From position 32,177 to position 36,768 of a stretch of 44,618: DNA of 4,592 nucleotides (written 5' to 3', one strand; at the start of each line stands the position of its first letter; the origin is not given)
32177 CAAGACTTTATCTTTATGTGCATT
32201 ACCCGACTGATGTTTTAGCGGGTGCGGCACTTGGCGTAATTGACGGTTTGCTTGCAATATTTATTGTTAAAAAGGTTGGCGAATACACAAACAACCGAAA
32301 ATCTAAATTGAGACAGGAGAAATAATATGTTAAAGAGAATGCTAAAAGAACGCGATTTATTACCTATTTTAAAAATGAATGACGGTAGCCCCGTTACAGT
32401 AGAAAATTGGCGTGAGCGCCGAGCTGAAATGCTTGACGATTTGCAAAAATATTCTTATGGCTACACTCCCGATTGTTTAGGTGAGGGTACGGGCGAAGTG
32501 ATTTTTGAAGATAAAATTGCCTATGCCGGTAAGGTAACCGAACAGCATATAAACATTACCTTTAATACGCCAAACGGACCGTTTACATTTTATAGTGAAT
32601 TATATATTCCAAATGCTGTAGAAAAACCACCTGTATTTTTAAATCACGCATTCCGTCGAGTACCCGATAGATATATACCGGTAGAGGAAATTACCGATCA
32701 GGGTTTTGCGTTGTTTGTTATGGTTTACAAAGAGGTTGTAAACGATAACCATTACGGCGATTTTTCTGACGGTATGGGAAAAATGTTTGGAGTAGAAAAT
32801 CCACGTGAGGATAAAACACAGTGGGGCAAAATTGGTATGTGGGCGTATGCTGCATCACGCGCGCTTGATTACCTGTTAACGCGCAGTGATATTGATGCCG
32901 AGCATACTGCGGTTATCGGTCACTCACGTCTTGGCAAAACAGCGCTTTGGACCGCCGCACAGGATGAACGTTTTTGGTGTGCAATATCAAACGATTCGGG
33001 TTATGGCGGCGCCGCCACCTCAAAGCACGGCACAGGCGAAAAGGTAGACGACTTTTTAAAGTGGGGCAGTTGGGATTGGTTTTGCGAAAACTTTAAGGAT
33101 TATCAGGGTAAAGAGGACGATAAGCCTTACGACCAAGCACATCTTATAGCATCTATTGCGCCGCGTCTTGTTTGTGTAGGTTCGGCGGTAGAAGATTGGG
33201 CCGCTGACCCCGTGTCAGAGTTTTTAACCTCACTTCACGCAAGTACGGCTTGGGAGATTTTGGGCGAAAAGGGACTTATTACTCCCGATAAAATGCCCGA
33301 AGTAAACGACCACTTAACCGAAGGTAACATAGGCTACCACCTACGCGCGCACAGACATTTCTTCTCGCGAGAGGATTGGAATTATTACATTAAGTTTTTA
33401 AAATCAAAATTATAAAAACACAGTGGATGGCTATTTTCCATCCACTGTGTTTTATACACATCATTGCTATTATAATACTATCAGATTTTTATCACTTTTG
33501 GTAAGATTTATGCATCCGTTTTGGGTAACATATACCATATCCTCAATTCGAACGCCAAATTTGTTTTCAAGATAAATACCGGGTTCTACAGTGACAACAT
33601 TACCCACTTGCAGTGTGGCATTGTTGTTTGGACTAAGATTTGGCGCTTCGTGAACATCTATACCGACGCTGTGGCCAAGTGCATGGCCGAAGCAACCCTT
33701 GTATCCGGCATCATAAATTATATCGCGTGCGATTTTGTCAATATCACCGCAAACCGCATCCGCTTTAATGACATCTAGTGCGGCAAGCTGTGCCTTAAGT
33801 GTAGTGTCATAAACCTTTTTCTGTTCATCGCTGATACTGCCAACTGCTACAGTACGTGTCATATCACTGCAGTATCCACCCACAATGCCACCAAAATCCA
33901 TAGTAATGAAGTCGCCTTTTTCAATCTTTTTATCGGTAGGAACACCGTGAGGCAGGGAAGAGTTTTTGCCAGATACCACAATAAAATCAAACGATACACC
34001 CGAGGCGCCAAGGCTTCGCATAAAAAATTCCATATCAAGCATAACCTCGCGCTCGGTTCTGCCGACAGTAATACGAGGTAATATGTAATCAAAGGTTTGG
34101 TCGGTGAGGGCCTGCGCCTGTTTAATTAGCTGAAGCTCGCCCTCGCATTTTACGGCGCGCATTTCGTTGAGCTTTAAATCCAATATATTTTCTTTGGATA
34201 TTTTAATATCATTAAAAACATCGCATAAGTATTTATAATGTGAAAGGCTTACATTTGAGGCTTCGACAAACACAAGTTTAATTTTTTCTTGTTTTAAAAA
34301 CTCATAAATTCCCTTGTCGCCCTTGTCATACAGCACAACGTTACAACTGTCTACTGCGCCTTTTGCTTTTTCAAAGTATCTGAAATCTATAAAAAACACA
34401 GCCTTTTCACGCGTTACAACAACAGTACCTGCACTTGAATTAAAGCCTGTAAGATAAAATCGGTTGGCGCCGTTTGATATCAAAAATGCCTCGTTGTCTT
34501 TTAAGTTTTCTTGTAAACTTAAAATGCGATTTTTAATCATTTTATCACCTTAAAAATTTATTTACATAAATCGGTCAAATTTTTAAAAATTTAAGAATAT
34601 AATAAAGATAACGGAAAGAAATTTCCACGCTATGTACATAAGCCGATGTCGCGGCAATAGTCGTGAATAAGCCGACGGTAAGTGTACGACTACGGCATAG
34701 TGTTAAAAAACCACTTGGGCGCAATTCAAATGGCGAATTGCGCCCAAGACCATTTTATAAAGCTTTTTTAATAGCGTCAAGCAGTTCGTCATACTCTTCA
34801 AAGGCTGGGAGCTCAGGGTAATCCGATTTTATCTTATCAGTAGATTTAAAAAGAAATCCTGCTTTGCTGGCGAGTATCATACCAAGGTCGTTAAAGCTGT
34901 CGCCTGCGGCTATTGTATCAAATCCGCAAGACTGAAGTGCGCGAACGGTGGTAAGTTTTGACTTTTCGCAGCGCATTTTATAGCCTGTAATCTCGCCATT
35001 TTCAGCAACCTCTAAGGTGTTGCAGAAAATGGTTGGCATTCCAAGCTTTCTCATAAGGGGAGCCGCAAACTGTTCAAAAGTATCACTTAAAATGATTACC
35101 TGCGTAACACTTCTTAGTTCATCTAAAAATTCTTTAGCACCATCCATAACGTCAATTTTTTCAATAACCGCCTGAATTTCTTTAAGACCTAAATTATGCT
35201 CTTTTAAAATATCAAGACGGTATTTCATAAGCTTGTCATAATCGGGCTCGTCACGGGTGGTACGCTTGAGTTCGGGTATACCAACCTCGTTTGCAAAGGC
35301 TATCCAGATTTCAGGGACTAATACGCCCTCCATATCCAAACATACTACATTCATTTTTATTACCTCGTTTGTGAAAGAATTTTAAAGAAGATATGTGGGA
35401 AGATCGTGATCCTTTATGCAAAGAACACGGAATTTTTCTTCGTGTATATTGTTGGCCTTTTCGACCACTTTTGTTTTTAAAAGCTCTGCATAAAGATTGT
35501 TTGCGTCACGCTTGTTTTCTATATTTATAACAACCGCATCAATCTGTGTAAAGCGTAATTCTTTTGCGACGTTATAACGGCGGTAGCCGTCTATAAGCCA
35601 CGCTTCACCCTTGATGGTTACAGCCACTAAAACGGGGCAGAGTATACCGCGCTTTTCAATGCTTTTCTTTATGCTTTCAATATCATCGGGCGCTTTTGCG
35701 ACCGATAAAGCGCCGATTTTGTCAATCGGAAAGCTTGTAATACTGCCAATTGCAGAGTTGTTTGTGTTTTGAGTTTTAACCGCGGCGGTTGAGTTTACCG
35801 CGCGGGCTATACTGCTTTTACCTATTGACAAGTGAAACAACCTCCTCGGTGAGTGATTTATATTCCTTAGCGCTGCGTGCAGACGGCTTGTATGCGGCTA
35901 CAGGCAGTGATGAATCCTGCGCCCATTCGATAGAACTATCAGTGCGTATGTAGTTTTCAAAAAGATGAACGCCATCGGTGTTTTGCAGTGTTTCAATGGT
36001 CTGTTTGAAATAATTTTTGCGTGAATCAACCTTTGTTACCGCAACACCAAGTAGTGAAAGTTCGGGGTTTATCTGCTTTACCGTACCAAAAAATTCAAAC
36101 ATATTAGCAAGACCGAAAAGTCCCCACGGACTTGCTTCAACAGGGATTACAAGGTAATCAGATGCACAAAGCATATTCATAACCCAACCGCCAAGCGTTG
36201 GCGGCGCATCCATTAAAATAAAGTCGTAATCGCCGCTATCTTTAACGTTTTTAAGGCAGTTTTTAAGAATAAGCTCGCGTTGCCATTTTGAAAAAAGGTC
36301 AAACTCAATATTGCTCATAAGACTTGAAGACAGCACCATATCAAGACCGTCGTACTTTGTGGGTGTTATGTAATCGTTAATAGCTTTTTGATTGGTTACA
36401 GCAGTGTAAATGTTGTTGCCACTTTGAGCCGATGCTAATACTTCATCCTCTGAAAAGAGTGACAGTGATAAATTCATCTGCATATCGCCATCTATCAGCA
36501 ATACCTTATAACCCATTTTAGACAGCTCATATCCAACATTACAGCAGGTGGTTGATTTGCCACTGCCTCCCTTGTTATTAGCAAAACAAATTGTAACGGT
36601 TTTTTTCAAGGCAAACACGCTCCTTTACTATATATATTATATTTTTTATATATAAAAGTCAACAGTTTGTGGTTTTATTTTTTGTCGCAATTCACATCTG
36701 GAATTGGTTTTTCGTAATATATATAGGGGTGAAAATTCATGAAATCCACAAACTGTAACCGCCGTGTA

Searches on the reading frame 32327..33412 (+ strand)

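Call 107: search_protein_families(library=pfam, proteins=[window:32327-33412:+], max_evalue=0.001)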
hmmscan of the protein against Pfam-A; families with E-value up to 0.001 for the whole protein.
window:32327-33412:+ (362 aa): 1 family
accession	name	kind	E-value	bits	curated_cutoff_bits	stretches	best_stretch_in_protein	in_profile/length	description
PF22244.2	GCE_fung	-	1.1e-21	78.1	27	1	125-313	41-231/231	Glucuronyl esterase, fungi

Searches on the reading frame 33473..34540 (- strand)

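Call 107: search_protein_families(library=pfam, proteins=[window:33473-34540:-], max_evalue=0.001)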
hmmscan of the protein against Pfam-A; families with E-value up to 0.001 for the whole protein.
window:33473-34540:- (356 aa): 2 families
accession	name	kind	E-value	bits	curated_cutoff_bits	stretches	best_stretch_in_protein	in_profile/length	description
PF00557.29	Peptidase_M24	-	3.7e-68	229.8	23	1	138-340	2-208/208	Metallopeptidase family M24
PF01321.24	Creatinase_N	-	1.3e-16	61.7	22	1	5-113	1-114/128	Creatinase/Prolidase N-terminal domain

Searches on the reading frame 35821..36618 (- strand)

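Call 107: search_protein_families(library=pfam, proteins=[window:35821-36618:-], max_evalue=0.001)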
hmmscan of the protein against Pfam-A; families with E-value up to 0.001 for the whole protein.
window:35821-36618:- (266 aa): 7 families
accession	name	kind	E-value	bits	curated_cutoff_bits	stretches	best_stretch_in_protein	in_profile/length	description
PF13614.12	AAA_31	-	5.8e-50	170.1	27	1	9-188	3-176/177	AAA domain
PF01656.29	CbiA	-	5.4e-20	72.1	25.4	1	10-235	1-120/125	CobQ/CobB/MinD/ParA nucleotide binding domain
PF10609.15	ParA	-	1.1e-10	41.9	27.1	1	9-260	5-245/246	NUBPL iron-transfer P-loop NTPase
PF02374.21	ArsA_ATPase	-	7e-09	35.8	24.3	1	10-141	3-135/305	Anion-transporting ATPase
PF09140.17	MipZ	-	2e-08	34.3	20.7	1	9-49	2-42/262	ATPase MipZ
PF00142.24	Fer4_NifH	-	4.1e-07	30.2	25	1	15-49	7-41/271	4Fe-4S iron sulfur cluster binding proteins, NifH/frxC family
PF06564.18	CBP_BcsQ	-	1.8e-05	24.8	21.3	0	11-158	5-143/234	Cellulose biosynthesis protein BcsQ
